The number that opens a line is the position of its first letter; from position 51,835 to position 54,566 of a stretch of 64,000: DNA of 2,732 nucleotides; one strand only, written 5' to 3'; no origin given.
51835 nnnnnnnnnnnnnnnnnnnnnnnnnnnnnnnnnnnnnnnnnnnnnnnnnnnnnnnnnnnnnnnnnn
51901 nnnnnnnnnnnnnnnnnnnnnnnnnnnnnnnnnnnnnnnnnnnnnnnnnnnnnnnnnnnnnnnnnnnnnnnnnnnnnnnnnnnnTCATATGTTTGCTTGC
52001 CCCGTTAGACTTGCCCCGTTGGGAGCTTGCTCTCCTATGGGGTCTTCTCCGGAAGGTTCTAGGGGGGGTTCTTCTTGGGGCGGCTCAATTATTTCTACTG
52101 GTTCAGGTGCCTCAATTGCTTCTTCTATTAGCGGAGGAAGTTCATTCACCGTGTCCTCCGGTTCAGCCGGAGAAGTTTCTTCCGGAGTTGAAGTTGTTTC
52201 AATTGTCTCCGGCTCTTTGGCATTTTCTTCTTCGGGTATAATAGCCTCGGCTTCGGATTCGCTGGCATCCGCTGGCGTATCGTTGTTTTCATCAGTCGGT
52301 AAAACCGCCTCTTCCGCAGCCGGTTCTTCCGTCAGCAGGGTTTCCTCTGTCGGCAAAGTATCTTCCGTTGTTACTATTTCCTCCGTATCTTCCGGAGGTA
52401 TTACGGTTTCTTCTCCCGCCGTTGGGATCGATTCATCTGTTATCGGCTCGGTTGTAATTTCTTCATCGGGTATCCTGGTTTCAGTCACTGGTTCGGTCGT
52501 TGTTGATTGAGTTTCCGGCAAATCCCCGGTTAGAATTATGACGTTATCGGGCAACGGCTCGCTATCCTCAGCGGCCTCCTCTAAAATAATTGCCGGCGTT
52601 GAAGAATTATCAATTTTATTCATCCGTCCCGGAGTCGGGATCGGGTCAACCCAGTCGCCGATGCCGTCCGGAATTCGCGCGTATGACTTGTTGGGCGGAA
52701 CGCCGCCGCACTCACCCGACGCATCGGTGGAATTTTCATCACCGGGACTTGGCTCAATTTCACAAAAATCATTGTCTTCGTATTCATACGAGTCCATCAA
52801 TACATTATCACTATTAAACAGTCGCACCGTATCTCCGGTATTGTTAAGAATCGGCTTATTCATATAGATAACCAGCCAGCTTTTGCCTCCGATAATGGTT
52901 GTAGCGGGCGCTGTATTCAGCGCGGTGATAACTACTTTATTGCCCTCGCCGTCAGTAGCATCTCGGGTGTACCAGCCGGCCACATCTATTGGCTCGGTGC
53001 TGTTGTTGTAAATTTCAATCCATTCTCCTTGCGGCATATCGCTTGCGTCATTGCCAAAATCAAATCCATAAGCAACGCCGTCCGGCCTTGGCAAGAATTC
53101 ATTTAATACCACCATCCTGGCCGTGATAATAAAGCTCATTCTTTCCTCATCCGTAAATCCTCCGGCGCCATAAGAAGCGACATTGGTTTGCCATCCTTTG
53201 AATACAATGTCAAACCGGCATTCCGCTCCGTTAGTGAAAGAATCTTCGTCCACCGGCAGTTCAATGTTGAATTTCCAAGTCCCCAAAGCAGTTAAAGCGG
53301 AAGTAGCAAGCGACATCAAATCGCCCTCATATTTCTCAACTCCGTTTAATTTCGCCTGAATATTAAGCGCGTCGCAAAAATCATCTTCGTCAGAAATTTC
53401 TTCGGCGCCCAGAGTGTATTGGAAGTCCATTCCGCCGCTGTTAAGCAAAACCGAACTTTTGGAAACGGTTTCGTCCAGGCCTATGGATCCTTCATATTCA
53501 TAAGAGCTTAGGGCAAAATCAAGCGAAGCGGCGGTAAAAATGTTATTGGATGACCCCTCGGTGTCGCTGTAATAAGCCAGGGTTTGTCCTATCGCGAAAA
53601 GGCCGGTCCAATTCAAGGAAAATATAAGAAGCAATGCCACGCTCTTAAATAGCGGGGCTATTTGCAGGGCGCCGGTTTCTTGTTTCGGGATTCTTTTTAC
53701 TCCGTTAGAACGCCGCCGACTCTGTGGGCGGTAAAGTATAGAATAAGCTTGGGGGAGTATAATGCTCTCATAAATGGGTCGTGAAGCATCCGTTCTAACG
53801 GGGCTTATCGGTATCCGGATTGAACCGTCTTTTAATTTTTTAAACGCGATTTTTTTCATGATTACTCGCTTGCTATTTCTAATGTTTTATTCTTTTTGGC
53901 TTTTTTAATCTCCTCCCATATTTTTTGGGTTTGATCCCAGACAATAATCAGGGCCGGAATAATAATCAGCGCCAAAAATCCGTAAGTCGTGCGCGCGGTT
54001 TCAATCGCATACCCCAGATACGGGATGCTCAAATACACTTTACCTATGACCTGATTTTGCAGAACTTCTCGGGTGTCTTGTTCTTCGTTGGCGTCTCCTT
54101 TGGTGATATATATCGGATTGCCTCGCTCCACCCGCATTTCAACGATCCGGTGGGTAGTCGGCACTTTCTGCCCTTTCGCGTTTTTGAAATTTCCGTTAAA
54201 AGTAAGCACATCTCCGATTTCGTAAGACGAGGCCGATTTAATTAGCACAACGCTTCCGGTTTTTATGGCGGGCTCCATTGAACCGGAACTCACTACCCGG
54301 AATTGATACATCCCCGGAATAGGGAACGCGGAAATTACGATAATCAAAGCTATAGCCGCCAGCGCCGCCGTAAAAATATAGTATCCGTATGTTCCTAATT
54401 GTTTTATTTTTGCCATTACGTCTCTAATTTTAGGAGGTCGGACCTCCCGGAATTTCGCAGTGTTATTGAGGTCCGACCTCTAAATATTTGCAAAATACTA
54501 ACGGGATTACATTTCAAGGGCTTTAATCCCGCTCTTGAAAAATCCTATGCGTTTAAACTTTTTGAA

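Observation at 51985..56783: SipW-type signal peptidase operon with three cognate TasA/camelysin-class proteins, one a lamin-tail-domain giant, in a CPR-like genome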

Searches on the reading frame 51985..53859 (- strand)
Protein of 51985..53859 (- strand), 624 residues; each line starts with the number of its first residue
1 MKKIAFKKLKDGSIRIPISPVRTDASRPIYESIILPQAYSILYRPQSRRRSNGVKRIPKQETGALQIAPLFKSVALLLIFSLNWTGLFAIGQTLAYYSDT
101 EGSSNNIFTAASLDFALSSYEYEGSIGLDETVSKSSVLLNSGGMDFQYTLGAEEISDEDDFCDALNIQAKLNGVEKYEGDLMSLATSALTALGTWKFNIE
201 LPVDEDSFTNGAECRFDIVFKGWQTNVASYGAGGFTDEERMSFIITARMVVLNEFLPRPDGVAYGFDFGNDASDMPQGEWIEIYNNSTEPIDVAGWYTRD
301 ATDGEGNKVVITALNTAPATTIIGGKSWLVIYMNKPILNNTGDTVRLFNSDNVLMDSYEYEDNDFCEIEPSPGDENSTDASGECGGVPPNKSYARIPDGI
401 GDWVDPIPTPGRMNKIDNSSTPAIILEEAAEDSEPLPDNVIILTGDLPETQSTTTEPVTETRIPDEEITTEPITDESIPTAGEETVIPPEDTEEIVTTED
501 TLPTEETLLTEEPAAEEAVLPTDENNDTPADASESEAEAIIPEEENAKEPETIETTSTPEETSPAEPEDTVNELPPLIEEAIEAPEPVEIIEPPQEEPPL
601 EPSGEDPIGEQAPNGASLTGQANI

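Call 3: search_protein_families(library=pfam, proteins=[window:51985-53859:-], max_evalue=0.1)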
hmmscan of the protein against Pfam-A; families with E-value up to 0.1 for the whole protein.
window:51985-53859:- (624 aa): 1 family
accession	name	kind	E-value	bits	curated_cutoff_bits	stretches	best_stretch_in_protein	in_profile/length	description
PF00932.25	LTD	-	1.4e-12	48.4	34.3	1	250-361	8-108/109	Lamin Tail Domain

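Call 4: search_protein_families(library=ncbifam, proteins=[window:51985-53859:-], max_evalue=0.1)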
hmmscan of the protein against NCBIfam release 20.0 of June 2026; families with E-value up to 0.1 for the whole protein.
window:51985-53859:- (624 aa): 1 family
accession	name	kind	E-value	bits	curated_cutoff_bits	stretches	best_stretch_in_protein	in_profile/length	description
TIGR04088.1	cognate_SipW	domain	0.0034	17.5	19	1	87-113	9-34/34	SipW-dependent-type signal peptide-containing protein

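Call 36: find_homologous_proteins(query=window:51985-53859:-, max_evalue=0.001)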
Query window:51985-53859:- (624 aa): 337 proteins with E <= 0.001 among 8000 candidates; the best 120 are listed.
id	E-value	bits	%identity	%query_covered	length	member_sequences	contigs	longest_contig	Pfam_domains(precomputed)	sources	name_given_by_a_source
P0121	0.0e+0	1384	100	100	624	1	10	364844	PF00932.26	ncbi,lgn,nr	ncbi:MAG: lamin tail domain-containing protein [Candidatus Sungbacteria bacterium]|nr:lamin tail dom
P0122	3.2e-237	807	69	91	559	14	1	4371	PF00932.26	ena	-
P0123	6.9e-213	727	65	84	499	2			PF00932.26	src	-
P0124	1.8e-194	666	62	91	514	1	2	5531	PF00932.26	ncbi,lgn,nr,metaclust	ncbi:MAG: hypothetical protein UX07_C0045G0002 [Parcubacteria group bacterium GW2011_GWA2_45_30]|nr:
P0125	1.0e-184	634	60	77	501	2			PF00932.26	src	-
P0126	5.3e-184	631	65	68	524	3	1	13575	PF00932.26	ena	-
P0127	1.8e-179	616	63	70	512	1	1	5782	PF00932.26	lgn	-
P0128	3.2e-177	609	74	56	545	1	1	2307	PF00932.26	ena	-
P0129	4.1e-177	609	68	63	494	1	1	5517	PF00932.26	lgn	-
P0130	6.5e-175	601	71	56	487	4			PF00932.26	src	-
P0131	1.5e-173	597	75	55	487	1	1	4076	PF00932.26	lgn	-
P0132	3.1e-173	596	69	60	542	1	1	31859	PF00932.26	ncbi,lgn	-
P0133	9.3e-170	584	70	57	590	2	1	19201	PF00932.26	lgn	-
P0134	1.2e-165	571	61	63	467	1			PF00932.26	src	-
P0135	1.2e-165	571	53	88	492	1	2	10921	PF00932.26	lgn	-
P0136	1.6e-164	567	55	80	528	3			PF00932.26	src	-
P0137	2.1e-164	567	73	54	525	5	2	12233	PF00932.26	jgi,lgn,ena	-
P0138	2.7e-164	566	60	70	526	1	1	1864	PF00932.26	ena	-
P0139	5.4e-164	565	71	55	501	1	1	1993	PF00932.26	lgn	-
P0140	5.3e-163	562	70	56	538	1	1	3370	PF00932.26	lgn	-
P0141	3.3e-162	559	55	83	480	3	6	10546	PF00932.26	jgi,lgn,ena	-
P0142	7.6e-160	552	70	55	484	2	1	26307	PF00932.26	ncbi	-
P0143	1.2e-159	551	60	72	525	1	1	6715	PF00932.26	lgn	-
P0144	1.7e-150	521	51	81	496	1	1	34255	PF00932.26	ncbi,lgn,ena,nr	ncbi:MAG: hypothetical protein G01um101429_657 [Parcubacteria group bacterium Gr01-1014_29]|nr:MAG: 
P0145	3.7e-150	520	68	52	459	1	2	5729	PF00932.26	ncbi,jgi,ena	-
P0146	2.2e-147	511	62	59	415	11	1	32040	PF00932.26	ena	-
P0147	7.5e-147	509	52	73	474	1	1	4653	PF00932.26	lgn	-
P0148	3.0e-146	507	58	61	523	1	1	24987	PF00932.26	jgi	jgi:predicted ribosomally synthesized peptide with SipW-like signal peptide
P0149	4.1e-143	496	56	62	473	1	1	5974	PF00932.26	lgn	-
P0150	1.9e-139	484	53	74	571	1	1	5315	PF00932.26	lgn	-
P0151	1.2e-137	478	57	59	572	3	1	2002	PF00932.26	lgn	-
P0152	1.1e-135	472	57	55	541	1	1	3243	PF00932.26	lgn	-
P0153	7.2e-135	469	60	56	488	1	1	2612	PF00932.26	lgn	-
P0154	4.8e-133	463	58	54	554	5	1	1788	PF00932.26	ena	-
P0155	9.6e-133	462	57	55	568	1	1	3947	PF00932.26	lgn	-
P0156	1.1e-132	462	58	54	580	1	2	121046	PF00932.26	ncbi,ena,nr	ncbi:lamin tail domain-containing protein [Candidatus Parcubacteria bacterium]|nr:lamin tail domain-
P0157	1.1e-131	459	49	63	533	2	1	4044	PF00932.26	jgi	jgi:hypothetical protein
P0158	3.7e-131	457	59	53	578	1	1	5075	PF00932.26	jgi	-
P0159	1.7e-130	455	47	83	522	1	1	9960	PF00932.26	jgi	-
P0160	1.8e-130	455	45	96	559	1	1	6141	PF00932.26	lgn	-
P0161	9.5e-130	452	55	55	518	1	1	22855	PF00932.26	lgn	-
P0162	1.1e-129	452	50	77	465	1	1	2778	PF00932.26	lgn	-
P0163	3.8e-129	450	45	83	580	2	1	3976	PF00932.26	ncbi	ncbi:lamin tail domain-containing protein [Patescibacteria group bacterium]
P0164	4.4e-129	450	56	59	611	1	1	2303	PF00932.26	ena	-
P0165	3.0e-127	444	55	56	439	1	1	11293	PF00932.26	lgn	-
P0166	9.5e-127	442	58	54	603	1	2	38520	PF00932.26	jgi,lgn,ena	-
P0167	3.3e-125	437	46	72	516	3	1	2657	PF00932.26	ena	-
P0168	3.5e-125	437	57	56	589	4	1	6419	PF00932.26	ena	-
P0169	2.3e-124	434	49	70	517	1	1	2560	PF00932.26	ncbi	-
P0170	3.5e-124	434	41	91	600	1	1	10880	PF00932.26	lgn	-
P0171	3.5e-124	434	48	74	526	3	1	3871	PF00932.26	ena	-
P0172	6.2e-124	433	55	55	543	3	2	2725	PF00932.26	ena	-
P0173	1.1e-123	432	49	58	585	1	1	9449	PF00932.26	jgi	jgi:uncharacterized membrane protein YgcG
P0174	1.3e-123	432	-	-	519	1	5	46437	PF00932.26,PF12389.14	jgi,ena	-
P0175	1.4e-123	432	46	80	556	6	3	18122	PF00932.26,PF12389.14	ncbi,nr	ncbi:lamin tail domain-containing protein [Patescibacteria group bacterium]|nr:lamin tail domain-con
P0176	1.9e-123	431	44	75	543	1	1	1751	PF00932.26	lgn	-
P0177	2.7e-123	431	52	59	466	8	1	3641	PF00932.26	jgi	-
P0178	5.7e-123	430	49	60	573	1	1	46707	PF00932.26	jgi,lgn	jgi:hypothetical protein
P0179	1.4e-122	429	52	63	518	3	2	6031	PF00932.26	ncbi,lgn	-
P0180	4.0e-122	427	42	83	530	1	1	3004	PF00932.26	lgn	-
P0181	4.6e-122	427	50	64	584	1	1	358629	PF00932.26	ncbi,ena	-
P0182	7.5e-122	426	48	71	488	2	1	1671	PF00932.26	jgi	-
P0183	2.7e-121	424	46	78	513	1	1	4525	PF00932.26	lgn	-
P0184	2.9e-121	424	53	59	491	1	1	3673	PF00932.26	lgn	-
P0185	3.0e-121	424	53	56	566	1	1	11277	PF00932.26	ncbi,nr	ncbi:MAG: lamin tail domain-containing protein, partial [Candidatus Pacebacteria bacterium]|nr:lamin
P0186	8.3e-121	423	53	56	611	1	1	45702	PF00932.26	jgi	-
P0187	1.3e-119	419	46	79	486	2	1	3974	PF00932.26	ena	-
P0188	1.8e-117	412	50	65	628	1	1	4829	PF00932.26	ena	-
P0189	2.8e-117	411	55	55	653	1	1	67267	PF00932.26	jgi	jgi:hypothetical protein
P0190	8.1e-117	410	43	79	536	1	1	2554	PF00932.26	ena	-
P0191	8.7e-117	409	42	87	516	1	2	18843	PF00932.26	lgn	-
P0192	5.1e-116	407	48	71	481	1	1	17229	PF00932.26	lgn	-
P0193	1.0e-114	403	52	55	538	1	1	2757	PF00932.26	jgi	-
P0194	4.3e-114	401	52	58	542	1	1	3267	PF00932.26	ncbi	-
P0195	1.1e-113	399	49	66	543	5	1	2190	PF00932.26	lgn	-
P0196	3.7e-111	391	50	59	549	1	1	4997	PF00932.26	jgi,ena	-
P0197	4.0e-111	391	51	55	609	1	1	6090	PF00932.26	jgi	-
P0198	1.3e-110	389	48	62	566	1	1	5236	PF00932.26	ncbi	-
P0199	1.5e-110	389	51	56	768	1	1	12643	PF00932.26,PF17210.10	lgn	-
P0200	7.5e-108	380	53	55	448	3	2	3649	PF00932.26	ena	-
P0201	4.7e-106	374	41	79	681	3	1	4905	PF00932.26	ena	-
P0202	5.9e-105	370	40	80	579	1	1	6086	PF00932.26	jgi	-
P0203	2.1e-104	369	48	58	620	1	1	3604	PF00932.26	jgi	-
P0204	2.1e-104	369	54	46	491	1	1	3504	PF00932.26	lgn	-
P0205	1.1e-102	363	41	78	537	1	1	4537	PF00932.26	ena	-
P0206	1.9e-102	362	42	72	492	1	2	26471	PF00932.26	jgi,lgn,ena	jgi:hypothetical protein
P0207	3.2e-101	358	48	58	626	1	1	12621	PF00932.26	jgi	-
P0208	3.8e-101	358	49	56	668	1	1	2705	PF00932.26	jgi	-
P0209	3.6e-100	355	47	56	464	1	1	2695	PF00932.26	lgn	-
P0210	1.4e-99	353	49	55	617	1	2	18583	PF00932.26,PF16403.12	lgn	-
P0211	1.6e-99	352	48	54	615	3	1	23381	PF00932.26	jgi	-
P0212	1.1e-97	346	45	57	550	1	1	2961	PF00932.26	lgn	-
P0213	6.1e-96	341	44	55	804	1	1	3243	PF00932.26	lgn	-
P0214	8.1e-96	340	44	71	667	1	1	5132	PF00932.26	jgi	-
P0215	4.7e-95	338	48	56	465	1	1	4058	PF00932.26,PF12389.14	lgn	-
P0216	7.2e-95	337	47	55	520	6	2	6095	PF00932.26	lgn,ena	-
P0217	7.9e-95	337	40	71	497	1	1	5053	PF00932.26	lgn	-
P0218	1.6e-94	336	46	56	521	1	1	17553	PF00932.26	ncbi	-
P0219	1.3e-93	333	42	71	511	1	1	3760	PF00932.26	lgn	-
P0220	1.7e-93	333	44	57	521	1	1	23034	PF00932.26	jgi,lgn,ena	-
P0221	2.1e-92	329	45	53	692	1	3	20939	PF00932.26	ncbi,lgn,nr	ncbi:lamin tail domain-containing protein [Patescibacteria group bacterium]|nr:lamin tail domain-con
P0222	2.9e-92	328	42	65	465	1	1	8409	PF00932.26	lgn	-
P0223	3.0e-92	328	39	76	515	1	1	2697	PF00932.26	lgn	-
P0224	3.3e-91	325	39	84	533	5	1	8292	PF00932.26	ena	-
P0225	2.2e-90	322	47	56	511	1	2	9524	PF00932.26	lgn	-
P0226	8.9e-88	314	36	87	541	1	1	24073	PF00932.26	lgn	-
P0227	2.2e-87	312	41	59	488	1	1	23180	PF00932.26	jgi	jgi:hypothetical protein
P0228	2.9e-87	312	46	55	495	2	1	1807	PF00932.26,PF12389.14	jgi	-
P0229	1.4e-86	310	46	56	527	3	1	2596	PF00932.26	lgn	-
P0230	5.4e-86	308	42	61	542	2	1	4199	PF00932.26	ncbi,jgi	-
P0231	9.7e-86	307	45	56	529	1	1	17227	PF00932.26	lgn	-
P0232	2.1e-85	306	37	76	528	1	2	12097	PF00932.26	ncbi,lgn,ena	-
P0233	2.2e-85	306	42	57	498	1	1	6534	PF00932.26,PF12389.14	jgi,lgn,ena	-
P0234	2.3e-84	302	45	54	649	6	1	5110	PF00932.26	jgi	-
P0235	9.4e-84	300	46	54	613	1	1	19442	PF00932.26,PF16403.12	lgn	-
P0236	1.8e-82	296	42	63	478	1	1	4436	PF00932.26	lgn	-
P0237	2.7e-82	296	42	57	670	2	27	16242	PF00932.26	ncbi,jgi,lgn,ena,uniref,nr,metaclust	ncbi:MAG: hypothetical protein A3G59_00745 [Candidatus Taylorbacteria bacterium RIFCSPLOWO2_12_FULL_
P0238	3.4e-82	295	47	52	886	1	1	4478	PF00932.26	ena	-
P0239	6.8e-82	294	37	81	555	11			PF00932.26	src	-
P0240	1.1e-81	294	39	79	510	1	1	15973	PF00932.26,PF12389.14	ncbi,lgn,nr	ncbi:MAG: TasA family protein [Candidatus Pacebacteria bacterium]|nr:TasA family protein [Candidatus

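Call 40: find_encoding_contigs(protein=P0121, flank=10000, max_places=3)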
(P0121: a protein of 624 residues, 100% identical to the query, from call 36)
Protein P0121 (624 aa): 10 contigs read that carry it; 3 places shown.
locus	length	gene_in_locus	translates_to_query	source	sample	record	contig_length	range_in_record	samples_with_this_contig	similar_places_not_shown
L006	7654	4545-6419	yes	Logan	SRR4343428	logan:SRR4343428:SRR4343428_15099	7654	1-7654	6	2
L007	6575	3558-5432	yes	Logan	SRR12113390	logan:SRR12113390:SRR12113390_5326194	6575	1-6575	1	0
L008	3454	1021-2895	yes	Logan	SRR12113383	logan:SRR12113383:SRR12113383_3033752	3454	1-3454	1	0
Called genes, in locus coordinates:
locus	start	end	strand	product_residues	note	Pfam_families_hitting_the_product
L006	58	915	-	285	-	PF01435:Peptidase_M48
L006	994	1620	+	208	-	PF09335:VTT_dom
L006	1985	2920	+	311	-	PF12389:Peptidase_M73 (weak)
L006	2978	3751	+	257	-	PF12389:Peptidase_M73 (faint)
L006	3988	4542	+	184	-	-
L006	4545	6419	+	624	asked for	PF00932:LTD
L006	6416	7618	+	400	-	-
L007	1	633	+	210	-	?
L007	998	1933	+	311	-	PF12389:Peptidase_M73 (weak)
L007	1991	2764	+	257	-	PF12389:Peptidase_M73 (faint)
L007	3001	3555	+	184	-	-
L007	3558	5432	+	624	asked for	PF00932:LTD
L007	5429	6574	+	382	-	?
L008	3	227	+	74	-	?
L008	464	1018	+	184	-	-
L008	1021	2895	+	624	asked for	PF00932:LTD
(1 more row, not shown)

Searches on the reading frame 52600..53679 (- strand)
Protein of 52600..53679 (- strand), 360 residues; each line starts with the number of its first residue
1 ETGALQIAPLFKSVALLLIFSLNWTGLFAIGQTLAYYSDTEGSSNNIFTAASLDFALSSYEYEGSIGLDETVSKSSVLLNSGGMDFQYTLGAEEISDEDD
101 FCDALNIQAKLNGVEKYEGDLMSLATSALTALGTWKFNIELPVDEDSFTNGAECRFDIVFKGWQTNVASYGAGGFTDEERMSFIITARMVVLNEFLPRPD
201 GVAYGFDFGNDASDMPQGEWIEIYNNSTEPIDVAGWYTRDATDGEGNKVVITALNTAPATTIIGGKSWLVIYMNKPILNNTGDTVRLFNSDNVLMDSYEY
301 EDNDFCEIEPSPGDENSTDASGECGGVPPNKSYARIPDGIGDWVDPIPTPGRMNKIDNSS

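Call 45: predict_structure(alignment_id=A2)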
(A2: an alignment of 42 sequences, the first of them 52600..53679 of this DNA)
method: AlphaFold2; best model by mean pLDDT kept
length: 360 residues; sequences in the alignment: 42
mean_pLDDT: 75.9   pTM: 0.66
mean pLDDT of the five models: 75.9, 74.6, 74.5, 73.5, 73.4
residues with pLDDT >= 90: 142; 70-90: 89; 50-70: 59; < 50: 70
segments of 3 or more residues with pLDDT < 50: 1-3, 34-42, 303-323, 325-332, 336-360
pLDDT, mean of each block of 10 residues (from residue 1): 54 84 72 48 55 92 92 95 93 94 97 98 97 97 88 97 94 93 95 69 56 55 88 92 78 88 87 70 79 84 47 45 45 45 37 36
secondary structure, 60 per line:
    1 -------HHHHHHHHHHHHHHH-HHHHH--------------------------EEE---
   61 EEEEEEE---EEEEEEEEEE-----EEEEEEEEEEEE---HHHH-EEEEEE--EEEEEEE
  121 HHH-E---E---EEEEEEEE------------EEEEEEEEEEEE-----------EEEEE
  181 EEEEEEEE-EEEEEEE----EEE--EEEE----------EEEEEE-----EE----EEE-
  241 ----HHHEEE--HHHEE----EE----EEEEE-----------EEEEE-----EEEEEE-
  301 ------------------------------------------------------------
elements in order: H8-22 H24-28 E55-57 E61-67 E71-80 E86-97 H101-104 E106-111 E114-120 E133-140 E153-164 E176-188 E190-196 E201-203 E206-209 E220-225 E237-239 E248-250 E268-272 E284-288 E294-299

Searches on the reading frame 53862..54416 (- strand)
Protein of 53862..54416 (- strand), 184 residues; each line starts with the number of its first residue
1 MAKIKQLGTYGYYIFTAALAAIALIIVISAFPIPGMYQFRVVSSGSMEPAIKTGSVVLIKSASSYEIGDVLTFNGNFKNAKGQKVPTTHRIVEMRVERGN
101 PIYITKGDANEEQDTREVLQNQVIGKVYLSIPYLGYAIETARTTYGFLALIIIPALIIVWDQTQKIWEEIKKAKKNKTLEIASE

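Call 3: search_protein_families(library=pfam, proteins=[window:53862-54416:-], max_evalue=0.1)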
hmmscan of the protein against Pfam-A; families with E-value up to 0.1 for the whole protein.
window:53862-54416:- (184 aa): 3 families
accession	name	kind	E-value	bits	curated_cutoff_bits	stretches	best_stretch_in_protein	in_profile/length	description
PF10502.14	Peptidase_S26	-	0.0024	18.3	22.9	1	19-77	5-67/168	Signal peptidase, peptidase S26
PF00717.28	Peptidase_S24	-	0.0096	16.1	23.3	1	41-73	39-71/116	Peptidase S24-like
PF22959.3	Ig_NUP210_15th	-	0.024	14.6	27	1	61-127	20-86/102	NUP210 Ig-like domain 15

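Call 4: search_protein_families(library=ncbifam, proteins=[window:53862-54416:-], max_evalue=0.1)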
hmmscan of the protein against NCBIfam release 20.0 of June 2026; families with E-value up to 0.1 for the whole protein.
window:53862-54416:- (184 aa): 3 families
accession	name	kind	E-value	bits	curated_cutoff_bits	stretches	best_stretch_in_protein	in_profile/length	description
NF046067.1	SigPepSipWBacil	equivalog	3.1e-32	111.7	190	1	36-177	37-176/189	signal peptidase I SipW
TIGR02228.1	sigpep_I_arch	equivalog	1.3e-28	99.8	51.85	1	15-164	11-156/158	signal peptidase I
TIGR02227.1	sigpep_I_bact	equivalog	1.7e-05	24.7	47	1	20-79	7-66/162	signal peptidase I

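Call 32: search_solved_structures(query=window:53862-54416:-, max_evalue=1, show_alignments=2)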
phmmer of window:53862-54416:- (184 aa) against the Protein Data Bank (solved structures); distinct sequences matched with E-value up to 1: 5.
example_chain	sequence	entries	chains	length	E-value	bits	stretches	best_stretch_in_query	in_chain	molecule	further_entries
7p2q_A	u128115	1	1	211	8.9e-07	32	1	16-137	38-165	Signal peptidase complex catalytic subunit SEC11C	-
7p2p_A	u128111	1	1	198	1.3e-06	31.5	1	20-137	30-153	Signal peptidase complex catalytic subunit SEC11A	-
9rjb_A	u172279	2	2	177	2.5e-06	30.5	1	20-137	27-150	Signal peptidase complex catalytic subunit SEC11A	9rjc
6pxn_A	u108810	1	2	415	0.41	13.6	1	89-128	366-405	Casein kinase I isoform delta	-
2k4w_A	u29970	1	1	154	0.94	12.4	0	29-64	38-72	Superoxide dismutase [Cu-Zn]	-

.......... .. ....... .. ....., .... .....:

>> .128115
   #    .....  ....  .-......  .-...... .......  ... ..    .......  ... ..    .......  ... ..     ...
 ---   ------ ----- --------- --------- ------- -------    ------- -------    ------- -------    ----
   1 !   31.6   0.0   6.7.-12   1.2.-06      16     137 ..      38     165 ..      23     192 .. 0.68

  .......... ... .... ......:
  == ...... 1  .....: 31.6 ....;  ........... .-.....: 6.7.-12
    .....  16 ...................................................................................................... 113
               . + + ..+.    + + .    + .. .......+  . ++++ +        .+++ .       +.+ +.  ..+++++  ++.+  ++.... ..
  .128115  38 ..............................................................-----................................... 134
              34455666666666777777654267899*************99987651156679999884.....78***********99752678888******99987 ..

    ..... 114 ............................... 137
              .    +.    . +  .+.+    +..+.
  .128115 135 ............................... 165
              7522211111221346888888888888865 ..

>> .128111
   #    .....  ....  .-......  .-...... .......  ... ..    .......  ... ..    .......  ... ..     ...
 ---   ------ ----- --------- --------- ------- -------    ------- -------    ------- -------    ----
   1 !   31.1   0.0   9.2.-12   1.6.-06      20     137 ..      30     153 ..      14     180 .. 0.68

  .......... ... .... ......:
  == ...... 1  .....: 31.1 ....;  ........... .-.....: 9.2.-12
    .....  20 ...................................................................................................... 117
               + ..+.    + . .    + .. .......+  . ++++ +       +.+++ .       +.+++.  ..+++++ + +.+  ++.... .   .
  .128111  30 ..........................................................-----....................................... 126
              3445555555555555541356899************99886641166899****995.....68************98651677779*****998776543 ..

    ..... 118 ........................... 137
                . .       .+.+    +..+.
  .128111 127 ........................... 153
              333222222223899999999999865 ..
